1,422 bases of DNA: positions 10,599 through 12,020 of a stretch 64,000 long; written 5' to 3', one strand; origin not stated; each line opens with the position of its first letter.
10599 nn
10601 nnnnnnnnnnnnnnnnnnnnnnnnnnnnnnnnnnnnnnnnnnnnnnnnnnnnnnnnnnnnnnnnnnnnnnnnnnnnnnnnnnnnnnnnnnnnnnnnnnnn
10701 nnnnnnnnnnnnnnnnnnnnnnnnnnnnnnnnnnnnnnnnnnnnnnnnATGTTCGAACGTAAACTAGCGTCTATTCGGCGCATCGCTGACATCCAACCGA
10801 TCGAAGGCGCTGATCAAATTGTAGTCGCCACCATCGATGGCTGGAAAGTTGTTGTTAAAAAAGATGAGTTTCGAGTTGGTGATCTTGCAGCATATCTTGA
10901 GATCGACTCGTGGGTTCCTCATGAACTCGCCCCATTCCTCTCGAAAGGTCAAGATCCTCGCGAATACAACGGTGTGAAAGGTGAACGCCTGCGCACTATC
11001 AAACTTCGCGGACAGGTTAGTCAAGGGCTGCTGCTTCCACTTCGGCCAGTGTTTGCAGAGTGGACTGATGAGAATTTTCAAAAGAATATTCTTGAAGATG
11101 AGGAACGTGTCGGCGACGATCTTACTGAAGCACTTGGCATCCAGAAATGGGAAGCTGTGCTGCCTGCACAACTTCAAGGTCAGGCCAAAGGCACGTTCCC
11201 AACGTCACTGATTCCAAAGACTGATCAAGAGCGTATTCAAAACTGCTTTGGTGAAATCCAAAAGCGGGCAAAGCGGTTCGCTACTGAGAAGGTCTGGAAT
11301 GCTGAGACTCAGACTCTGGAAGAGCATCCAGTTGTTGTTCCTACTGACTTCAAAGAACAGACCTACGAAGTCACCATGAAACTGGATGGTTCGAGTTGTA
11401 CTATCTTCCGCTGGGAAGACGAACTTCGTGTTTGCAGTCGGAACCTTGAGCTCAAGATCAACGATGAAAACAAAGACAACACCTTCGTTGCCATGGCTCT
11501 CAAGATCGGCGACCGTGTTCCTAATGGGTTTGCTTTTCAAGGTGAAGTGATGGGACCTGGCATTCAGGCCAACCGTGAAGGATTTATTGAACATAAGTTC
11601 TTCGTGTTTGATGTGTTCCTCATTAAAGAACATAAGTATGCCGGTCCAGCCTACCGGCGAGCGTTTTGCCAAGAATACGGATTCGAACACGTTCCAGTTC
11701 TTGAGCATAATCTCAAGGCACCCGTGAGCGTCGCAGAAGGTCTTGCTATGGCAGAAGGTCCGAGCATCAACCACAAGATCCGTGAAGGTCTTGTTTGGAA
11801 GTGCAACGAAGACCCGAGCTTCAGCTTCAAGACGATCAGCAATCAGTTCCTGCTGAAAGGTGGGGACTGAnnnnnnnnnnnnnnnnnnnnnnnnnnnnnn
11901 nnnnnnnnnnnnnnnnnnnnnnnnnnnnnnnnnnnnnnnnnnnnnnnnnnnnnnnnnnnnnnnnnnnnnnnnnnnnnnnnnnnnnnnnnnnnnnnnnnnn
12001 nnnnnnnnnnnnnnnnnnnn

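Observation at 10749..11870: Second RNA ligase with N-terminal tRNA-binding-like OB domain preceding the KxDG nucleotidyltransferase core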

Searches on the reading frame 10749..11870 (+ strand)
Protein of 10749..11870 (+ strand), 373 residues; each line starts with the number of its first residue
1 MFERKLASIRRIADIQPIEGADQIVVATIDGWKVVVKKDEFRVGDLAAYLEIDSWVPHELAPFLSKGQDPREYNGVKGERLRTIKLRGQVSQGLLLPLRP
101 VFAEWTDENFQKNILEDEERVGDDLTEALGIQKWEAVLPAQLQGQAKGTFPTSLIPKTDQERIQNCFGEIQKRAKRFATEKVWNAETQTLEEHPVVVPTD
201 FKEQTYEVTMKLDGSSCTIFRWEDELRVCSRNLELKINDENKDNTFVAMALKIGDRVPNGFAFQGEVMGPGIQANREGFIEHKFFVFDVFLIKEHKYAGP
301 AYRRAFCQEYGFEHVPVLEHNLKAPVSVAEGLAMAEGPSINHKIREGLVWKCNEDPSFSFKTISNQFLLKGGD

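Call 3: search_protein_families(library=pfam, proteins=[window:10749-11870:+], max_evalue=0.01)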
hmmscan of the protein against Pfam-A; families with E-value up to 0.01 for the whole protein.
window:10749-11870:+ (373 aa): 3 families
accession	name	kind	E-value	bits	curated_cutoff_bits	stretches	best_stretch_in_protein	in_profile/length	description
PF21189.3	PHA02142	-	1.3e-30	106.1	27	1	6-98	1-92/92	PHA02142 OB-fold domain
PF09414.15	RNA_ligase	-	4.5e-26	92.5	27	1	205-361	2-169/171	RNA ligase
PF09511.15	RNA_lig_T4_1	-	0.00016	22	28.3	0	194-239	42-79/227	RNA ligase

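Call 4: search_solved_structures(query=window:10749-11870:+, max_evalue=1, show_alignments=3)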
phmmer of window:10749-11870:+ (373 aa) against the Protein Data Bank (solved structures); distinct sequences matched with E-value up to 1: 10.
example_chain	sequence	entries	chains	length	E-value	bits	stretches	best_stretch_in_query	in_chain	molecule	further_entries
5cot_A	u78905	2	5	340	3.4e-63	217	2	3-172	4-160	Naegleria gruberi RNA ligase | RNA ligase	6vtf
6vt8_A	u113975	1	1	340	1.8e-62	214.6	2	3-172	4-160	RNA Ligase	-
6vt9_A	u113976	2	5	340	2.3e-62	214.2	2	3-172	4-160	RNA ligase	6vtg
5cou_A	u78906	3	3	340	2.3e-62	214.2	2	3-172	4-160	Naegleria gruberi RNA ligase | RNA ligase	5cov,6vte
6vt3_A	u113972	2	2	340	2.3e-62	214.2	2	3-172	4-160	RNA Ligase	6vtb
6vt0_A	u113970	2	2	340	2.3e-62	214.2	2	3-172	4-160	RNA Ligase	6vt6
6vt4_A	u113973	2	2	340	2.3e-62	214.2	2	3-172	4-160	RNA Ligase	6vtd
6vt1_A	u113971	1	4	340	4.4e-62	213.3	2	3-172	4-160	RNA Ligase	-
6vt5_A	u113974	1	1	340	1e-61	212.1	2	4-172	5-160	RNA Ligase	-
1s68_A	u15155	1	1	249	0.025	16.7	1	262-319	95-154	RNA Ligase 2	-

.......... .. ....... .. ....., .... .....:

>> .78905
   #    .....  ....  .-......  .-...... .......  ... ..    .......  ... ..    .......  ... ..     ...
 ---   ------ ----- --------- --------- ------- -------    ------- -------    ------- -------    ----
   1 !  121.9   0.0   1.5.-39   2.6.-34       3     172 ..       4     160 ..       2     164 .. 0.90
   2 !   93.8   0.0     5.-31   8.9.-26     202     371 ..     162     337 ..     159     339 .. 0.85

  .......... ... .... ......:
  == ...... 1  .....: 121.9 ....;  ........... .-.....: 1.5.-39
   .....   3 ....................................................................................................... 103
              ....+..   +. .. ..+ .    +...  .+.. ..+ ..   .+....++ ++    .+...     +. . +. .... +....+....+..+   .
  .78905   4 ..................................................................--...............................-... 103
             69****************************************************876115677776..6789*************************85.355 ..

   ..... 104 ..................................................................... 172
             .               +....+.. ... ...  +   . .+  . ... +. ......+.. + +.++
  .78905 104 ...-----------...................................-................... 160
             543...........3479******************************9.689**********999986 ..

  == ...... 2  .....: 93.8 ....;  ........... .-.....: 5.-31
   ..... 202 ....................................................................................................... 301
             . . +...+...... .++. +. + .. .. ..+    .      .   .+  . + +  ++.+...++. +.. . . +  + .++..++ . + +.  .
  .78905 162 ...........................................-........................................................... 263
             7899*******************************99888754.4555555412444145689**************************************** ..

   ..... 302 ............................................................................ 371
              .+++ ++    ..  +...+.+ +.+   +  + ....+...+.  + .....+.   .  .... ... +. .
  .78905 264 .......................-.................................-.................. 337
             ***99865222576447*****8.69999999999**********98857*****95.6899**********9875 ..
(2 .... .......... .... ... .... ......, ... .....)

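Call 5: search_dna_similar(query=window:10749-11870:+, collection=phages, mode=protein, max_rows=40)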
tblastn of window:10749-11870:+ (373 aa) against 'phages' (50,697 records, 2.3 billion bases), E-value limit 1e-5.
Records with a match: 338; places in all: 338; records where one place covers at least 80% of the query: 334.
Best place of each record, by identity: <60% 338.
By first word of the organism name: Pseudomonas 219; Aeromonas 44; Erwinia 10; Sinorhizobium 7; uncultured 6; Burkholderia 5; Ralstonia 5; Salmonella 4; Xanthomonas 4; Yersinia 4; and 18 more.
By host as written in the record: Pseudomonas aeruginosa 75; Pseudomonas aeruginosa PAO1 26; - 24; Pseudomonas aeruginosa PAK 14; Aeromonas salmonicida 13; Aeromonas hydrophila BIOTECH 10089 11; Pseudomonas sp. 9; Pseudomonas syringae pv. porri LMG 28495 8; and 95 more.
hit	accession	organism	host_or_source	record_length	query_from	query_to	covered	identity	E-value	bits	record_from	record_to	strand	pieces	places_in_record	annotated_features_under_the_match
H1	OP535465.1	Synechococcus phage S-CREM1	Synechococcus sp. CB0101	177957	1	373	100%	46.5%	2e-89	299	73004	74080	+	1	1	RNA ligase | cadherin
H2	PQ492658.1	Limnohabitans phage DC31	Limnohabitans sp. DCL3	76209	1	370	99%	43.5%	9e-80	271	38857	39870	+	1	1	hypothetical protein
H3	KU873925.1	Pseudomonas phage pf16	Pseudomonas putida PpG1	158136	1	373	100%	42.9%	5e-75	258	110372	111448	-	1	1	hypothetical protein (x2)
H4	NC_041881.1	Pseudomonas phage pf16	Pseudomonas putida PpG1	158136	1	373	100%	42.9%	5e-75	258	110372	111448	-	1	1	RNA ligase | hypothetical protein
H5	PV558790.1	Variovorax phage V45v66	Variovorax sp. SCN45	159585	4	370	98%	42.9%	1e-71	248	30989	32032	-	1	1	record has no annotation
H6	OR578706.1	Microcoleus phage My-WqHQDG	river water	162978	4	369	98%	41.5%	2e-71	247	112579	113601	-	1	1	RNA ligase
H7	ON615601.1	Synechococcus phage BUCT-ZZ01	Synechococcus elongatus PCC 7942 = ...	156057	1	373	100%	40.0%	4e-73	253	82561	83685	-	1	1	hypothetical protein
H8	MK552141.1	Burkholderia phage BcepSauron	Burkholderia cenocepacia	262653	4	373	99%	40.0%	2e-64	227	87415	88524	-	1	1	RNA ligase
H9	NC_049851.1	Burkholderia phage BcepSauron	Burkholderia cenocepacia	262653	4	373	99%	40.0%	2e-64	227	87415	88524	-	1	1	RNA ligase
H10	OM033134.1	Aeromonas phage phiA009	Aeromonas sp.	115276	4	373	99%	39.8%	5e-60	214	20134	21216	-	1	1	hypothetical protein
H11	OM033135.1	Aeromonas phage phiA019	Aeromonas sp.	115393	4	373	99%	39.8%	5e-60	214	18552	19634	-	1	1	hypothetical protein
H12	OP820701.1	Aeromonas phage vB_AdhM_TS9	Aeromonas dhakensis AM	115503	4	373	99%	39.8%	1e-59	213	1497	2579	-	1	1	hypothetical protein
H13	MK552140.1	Burkholderia phage BcepSaruman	Burkholderia cenocepacia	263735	4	373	99%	39.8%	1e-63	225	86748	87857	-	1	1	putative RNA ligase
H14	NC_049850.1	Burkholderia phage BcepSaruman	Burkholderia cenocepacia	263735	4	373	99%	39.8%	1e-63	225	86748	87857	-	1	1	RNA ligase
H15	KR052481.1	Sinorhizobium phage phiM19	Sinorhizobium meliloti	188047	3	373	99%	39.6%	1e-63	225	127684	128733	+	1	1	2'-5' RNA ligase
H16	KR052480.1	Sinorhizobium phage phiM7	Sinorhizobium meliloti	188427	3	373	99%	39.6%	1e-63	225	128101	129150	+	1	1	RNA ligase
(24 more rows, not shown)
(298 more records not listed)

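Call 7: search_protein_families(library=phrogs, proteins=[window:10749-11870:+], max_evalue=0.001)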
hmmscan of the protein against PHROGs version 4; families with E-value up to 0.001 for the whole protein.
window:10749-11870:+ (373 aa): 2 families
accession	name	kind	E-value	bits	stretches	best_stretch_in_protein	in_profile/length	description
phrog_968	-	DNA, RNA and nucleotide metabolism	3.8e-90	303.7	2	3-176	7-186/398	RNA ligase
phrog_548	-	DNA, RNA and nucleotide metabolism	1.9e-12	48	1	193-357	26-217/341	RNA ligase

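Call 10: find_homologous_proteins(query=window:10749-11870:+, max_evalue=0.00001)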
Query window:10749-11870:+ (373 aa): 7999 proteins with E <= 0.00001 among 8000 candidates; the best 120 are listed.
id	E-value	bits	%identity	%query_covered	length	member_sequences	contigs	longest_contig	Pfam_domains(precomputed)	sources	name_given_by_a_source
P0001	1.5e-253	858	100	100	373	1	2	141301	PF09414.16,PF21189.4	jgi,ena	-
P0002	4.7e-215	732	86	99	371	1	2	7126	PF09414.16,PF21189.4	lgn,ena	-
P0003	5.9e-213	725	86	99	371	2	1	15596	PF09414.16,PF21189.4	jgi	-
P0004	2.3e-212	723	85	99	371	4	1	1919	PF09414.16,PF21189.4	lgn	-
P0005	7.3e-212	721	84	100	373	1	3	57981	PF09414.16,PF21189.4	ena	-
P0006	1.9e-202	690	82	100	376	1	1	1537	PF09414.16,PF21189.4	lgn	-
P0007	2.7e-201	686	83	100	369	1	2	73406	PF09414.16,PF21189.4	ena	-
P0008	9.1e-201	685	83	99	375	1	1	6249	PF09414.16,PF21189.4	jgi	jgi:RNA ligase (TIGR02306 family)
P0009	3.0e-200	683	82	99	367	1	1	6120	PF09414.16,PF21189.4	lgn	-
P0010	4.2e-200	682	82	100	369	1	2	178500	PF09414.16,PF21189.4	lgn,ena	-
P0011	1.4e-199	681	82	100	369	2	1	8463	PF09414.16,PF21189.4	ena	-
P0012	2.2e-199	680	81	99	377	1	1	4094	PF09414.16,PF21189.4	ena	-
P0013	3.8e-199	679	80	100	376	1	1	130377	PF09414.16,PF21189.4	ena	-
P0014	1.0e-198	678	81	100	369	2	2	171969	PF09414.16,PF21189.4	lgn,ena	-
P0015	1.6e-198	677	81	99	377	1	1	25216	PF09414.16,PF21189.4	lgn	-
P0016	2.0e-198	677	80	100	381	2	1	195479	PF09414.16,PF21189.4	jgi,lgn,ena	-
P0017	1.0e-197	675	80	100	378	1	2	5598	PF09414.16,PF21189.4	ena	-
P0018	1.2e-197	674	81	100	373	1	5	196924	PF09414.16,PF21189.4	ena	-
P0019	1.4e-197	674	82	100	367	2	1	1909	PF09414.16,PF21189.4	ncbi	-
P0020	1.4e-196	671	77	100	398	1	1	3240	PF09414.16,PF21189.4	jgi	jgi:RNA ligase (TIGR02306 family)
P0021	1.6e-196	671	80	100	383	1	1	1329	PF09414.16,PF21189.4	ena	-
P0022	3.2e-196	670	81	100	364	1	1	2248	PF09414.16,PF21189.4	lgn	-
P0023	3.6e-196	669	80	100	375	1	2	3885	PF09414.16,PF21189.4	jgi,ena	jgi:RNA ligase (TIGR02306 family)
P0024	8.2e-196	668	79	100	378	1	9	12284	PF09414.16,PF21189.4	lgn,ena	-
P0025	1.9e-195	667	80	99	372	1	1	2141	PF09414.16,PF21189.4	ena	-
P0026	2.1e-195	667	80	100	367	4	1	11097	PF09414.16,PF21189.4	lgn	-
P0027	2.4e-195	667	80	100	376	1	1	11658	PF09414.16,PF21189.4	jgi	jgi:RNA ligase (TIGR02306 family)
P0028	8.3e-195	665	80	100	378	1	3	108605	PF09414.16,PF21189.4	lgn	-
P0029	1.1e-194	665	81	99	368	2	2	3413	PF09414.16,PF21189.4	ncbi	-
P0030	1.5e-194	664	78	100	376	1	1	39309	PF09414.16,PF21189.4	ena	-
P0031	2.4e-194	663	80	99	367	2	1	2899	PF09414.16,PF21189.4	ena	-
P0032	3.5e-194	663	81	99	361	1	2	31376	PF09414.16,PF21189.4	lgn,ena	-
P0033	4.0e-194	663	78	99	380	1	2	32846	PF09414.16,PF21189.4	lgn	-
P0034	4.0e-194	663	81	100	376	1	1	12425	PF09414.16,PF21189.4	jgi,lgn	jgi:RNA ligase (TIGR02306 family)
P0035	5.2e-194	662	78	99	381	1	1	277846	PF09414.16,PF21189.4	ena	-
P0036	8.0e-194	662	79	100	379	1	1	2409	PF09414.16,PF21189.4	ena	-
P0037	9.0e-194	662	80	100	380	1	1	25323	PF09414.16,PF21189.4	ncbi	-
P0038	1.2e-193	661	81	98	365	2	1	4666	PF09414.16,PF21189.4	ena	-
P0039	2.1e-193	660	78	100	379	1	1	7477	PF09414.16,PF21189.4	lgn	-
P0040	2.2e-193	660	81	99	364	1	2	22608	PF09414.16,PF21189.4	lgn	-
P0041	2.3e-193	660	79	100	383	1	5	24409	PF09414.16,PF21189.4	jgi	jgi:RNA ligase (TIGR02306 family)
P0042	3.9e-193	659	79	100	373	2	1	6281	PF09414.16,PF21189.4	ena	-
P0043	4.3e-193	659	79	99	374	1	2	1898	PF09414.16,PF21189.4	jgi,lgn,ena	jgi:RNA ligase (TIGR02306 family)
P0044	4.5e-193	659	78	100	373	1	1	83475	PF09414.16,PF21189.4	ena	-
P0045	4.7e-193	659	79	99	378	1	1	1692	PF09414.16,PF21189.4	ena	-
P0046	5.1e-193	659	80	100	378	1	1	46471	PF09414.16,PF21189.4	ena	-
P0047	6.3e-193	659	77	99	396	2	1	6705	PF09414.16,PF21189.4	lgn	-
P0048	6.9e-193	659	79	100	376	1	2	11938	PF09414.16,PF21189.4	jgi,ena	-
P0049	1.0e-192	658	78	99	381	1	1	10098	PF09414.16,PF21189.4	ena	-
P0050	1.1e-192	658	79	100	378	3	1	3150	PF09414.16,PF21189.4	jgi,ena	jgi:RNA ligase (TIGR02306 family)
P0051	1.3e-192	658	79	99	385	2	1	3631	PF09414.16,PF21189.4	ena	-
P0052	1.4e-192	658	79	100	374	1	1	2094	PF09414.16,PF21189.4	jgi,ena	jgi:RNA ligase (TIGR02306 family)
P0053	1.7e-192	657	79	99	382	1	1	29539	PF09414.16,PF21189.4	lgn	-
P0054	3.3e-192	656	79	99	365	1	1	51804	PF09414.16,PF21189.4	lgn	-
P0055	4.6e-192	656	80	99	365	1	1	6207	PF09414.16,PF21189.4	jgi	jgi:RNA ligase (TIGR02306 family)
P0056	7.6e-192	655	79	99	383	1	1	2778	PF09414.16,PF21189.4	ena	-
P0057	8.0e-192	655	78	99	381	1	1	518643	PF09414.16,PF21189.4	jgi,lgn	-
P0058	1.0e-191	655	77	99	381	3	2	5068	PF09414.16,PF21189.4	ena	-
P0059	1.2e-191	655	77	99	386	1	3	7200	PF09414.16,PF21189.4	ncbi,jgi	jgi:RNA ligase (TIGR02306 family)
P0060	1.6e-191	654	79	100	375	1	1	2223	PF09414.16,PF21189.4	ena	-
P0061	1.6e-191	654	79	99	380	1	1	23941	PF09414.16,PF21189.4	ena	-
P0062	3.0e-191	653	79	99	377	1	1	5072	PF09414.16,PF21189.4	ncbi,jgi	jgi:RNA ligase (TIGR02306 family)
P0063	3.8e-191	653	77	100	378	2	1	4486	PF09414.16,PF21189.4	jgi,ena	jgi:RNA ligase (TIGR02306 family)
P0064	4.3e-191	653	79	99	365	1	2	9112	PF09414.16,PF21189.4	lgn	-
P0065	4.8e-191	653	79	100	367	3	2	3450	PF09414.16,PF21189.4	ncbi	-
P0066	5.5e-191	652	77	99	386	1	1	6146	PF09414.16,PF21189.4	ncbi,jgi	jgi:RNA ligase (TIGR02306 family)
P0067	6.3e-191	652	78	99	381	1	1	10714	PF09414.16,PF21189.4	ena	-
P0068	6.9e-191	652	80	99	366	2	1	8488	PF09414.16,PF21189.4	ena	-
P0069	7.8e-191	652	78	100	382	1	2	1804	PF09414.16,PF21189.4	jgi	jgi:RNA ligase (TIGR02306 family)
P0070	9.6e-191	652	78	100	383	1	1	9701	PF09414.16,PF21189.4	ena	-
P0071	1.3e-190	651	79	99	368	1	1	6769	PF09414.16,PF21189.4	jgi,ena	jgi:RNA ligase (TIGR02306 family)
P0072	1.5e-190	651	78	100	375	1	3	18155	PF09414.16,PF21189.4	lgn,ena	-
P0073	1.7e-190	651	79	99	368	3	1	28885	PF09414.16,PF21189.4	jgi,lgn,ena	-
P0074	2.2e-190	650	79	99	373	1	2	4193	PF09414.16,PF21189.4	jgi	jgi:RNA ligase (TIGR02306 family)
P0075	2.3e-190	650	79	99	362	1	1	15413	PF09414.16,PF21189.4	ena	-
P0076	2.9e-190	650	75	99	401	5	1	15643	PF09414.16,PF21189.4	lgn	-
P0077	3.2e-190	650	77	99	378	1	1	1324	PF09414.16,PF21189.4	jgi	jgi:RNA ligase (TIGR02306 family)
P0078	4.9e-190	649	77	99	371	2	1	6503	PF09414.16,PF21189.4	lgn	-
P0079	5.3e-190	649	80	99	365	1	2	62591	PF09414.16,PF21189.4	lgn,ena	-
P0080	5.7e-190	649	78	99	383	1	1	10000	PF09414.16,PF21189.4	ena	-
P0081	6.6e-190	649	78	100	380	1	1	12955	PF09414.16,PF21189.4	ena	-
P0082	7.0e-190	649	77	100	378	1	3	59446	PF09414.16,PF21189.4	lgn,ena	-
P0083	8.1e-190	649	79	99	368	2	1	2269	PF09414.16,PF21189.4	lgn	-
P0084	8.6e-190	648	78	99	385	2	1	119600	PF09414.16,PF21189.4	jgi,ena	jgi:RNA ligase (TIGR02306 family)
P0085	1.2e-189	648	77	100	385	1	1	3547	PF09414.16,PF21189.4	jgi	jgi:RNA ligase (TIGR02306 family)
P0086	1.6e-189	648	77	99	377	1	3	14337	PF09414.16,PF21189.4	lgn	-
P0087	1.7e-189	648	77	100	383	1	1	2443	PF09414.16,PF21189.4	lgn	-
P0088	3.8e-189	646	79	99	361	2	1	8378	PF09414.16,PF21189.4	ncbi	-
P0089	4.7e-189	646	78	99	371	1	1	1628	PF09414.16,PF21189.4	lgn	-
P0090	5.2e-189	646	80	99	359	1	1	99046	PF09414.16,PF21189.4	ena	-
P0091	7.2e-189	645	76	100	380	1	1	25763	PF09414.16,PF21189.4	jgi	jgi:RNA ligase (TIGR02306 family)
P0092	8.7e-189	645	80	99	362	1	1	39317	PF09414.16,PF21189.4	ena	-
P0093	9.1e-189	645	78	99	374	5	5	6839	PF09414.16,PF21189.4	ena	-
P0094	1.0e-188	645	78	99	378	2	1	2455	PF09414.16,PF21189.4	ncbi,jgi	jgi:RNA ligase (TIGR02306 family)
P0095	2.1e-188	644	80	98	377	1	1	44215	PF09414.16,PF21189.4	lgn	-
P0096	3.2e-188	643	75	99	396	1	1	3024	PF09414.16,PF21189.4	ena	-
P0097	3.6e-188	643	78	99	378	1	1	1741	PF09414.16,PF21189.4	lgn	-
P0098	5.1e-188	643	77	99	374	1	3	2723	PF09414.16,PF21189.4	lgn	-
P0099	7.3e-188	642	78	99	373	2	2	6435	PF09414.16,PF21189.4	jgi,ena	-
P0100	9.7e-188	642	78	100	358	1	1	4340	PF09414.16,PF21189.4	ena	-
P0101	1.4e-187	641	77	99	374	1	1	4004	PF09414.16,PF21189.4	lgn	-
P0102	1.6e-187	641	77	99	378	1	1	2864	PF09414.16,PF21189.4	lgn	-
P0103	1.9e-187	641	78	99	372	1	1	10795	PF09414.16,PF21189.4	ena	-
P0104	2.4e-187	640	77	100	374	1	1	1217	PF09414.16,PF21189.4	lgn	-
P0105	3.2e-187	640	77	100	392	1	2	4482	PF09414.16,PF21189.4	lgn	-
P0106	3.3e-187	640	78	100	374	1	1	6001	PF09414.16,PF21189.4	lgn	-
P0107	3.6e-187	640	78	100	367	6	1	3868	PF09414.16,PF21189.4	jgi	jgi:RNA ligase (TIGR02306 family)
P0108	4.3e-187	640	77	99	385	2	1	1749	PF09414.16,PF21189.4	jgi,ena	jgi:RNA ligase (TIGR02306 family)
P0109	8.0e-187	639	76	99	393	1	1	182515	PF09414.16,PF21189.4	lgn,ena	-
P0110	9.1e-187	639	78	99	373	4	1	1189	PF09414.16,PF21189.4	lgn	-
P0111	1.2e-186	638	78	99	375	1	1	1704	PF09414.16,PF21189.4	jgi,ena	-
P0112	1.8e-186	638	77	99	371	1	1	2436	PF09414.16,PF21189.4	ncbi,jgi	jgi:RNA ligase (TIGR02306 family)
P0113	2.0e-186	637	77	99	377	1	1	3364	PF09414.16,PF21189.4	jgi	jgi:RNA ligase (TIGR02306 family)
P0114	3.4e-186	637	77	99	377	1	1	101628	PF09414.16,PF21189.4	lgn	-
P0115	5.0e-186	636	76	99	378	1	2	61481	PF09414.16,PF21189.4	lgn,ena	-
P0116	5.7e-186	636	78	99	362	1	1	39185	PF09414.16,PF21189.4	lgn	-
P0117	5.8e-186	636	75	99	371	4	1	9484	PF09414.16,PF21189.4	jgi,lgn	jgi:RNA ligase (TIGR02306 family)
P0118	6.6e-186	636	77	99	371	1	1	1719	PF09414.16,PF21189.4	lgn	-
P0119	1.2e-185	635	77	100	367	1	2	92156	PF09414.16,PF21189.4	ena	-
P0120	2.5e-185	634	78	100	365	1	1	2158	PF09414.16,PF21189.4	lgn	-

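Call 12: search_protein_families(library=ncbifam, proteins=[window:10749-11870:+], max_evalue=0.001)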
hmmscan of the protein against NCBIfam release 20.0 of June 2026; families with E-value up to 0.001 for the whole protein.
window:10749-11870:+ (373 aa): 2 families
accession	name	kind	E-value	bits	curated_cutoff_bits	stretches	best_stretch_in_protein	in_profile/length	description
TIGR02306.1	RNA_lig_DRB0094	equivalog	7.3e-52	176.3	151.15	1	6-370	2-341/341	RNA ligase (ATP)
TIGR01209.1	TIGR01209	hypoth_equivalog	2.2e-06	26.8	136.9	1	197-361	72-234/375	RNA ligase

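Call 17: find_encoding_contigs(protein=P0001, flank=10000, max_places=3)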
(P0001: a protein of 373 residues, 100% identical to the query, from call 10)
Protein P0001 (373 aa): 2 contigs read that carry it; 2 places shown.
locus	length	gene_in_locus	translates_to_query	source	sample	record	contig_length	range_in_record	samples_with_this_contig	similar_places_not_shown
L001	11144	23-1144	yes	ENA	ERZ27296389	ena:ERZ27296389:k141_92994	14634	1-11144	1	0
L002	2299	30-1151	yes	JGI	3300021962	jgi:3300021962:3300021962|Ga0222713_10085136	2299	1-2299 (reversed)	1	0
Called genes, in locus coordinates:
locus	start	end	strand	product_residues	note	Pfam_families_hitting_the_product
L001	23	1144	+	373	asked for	PF21189:PHA02142, PF09414:RNA_ligase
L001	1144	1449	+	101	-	-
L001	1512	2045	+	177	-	-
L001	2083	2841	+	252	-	PF01223:Endonuclease_NS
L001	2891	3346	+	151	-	-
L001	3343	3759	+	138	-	-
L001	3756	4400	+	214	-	-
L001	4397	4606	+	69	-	-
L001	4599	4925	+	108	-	-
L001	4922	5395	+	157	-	-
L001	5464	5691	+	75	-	-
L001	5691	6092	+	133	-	-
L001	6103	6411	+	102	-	-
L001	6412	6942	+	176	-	-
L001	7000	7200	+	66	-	-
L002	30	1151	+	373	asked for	PF21189:PHA02142, PF09414:RNA_ligase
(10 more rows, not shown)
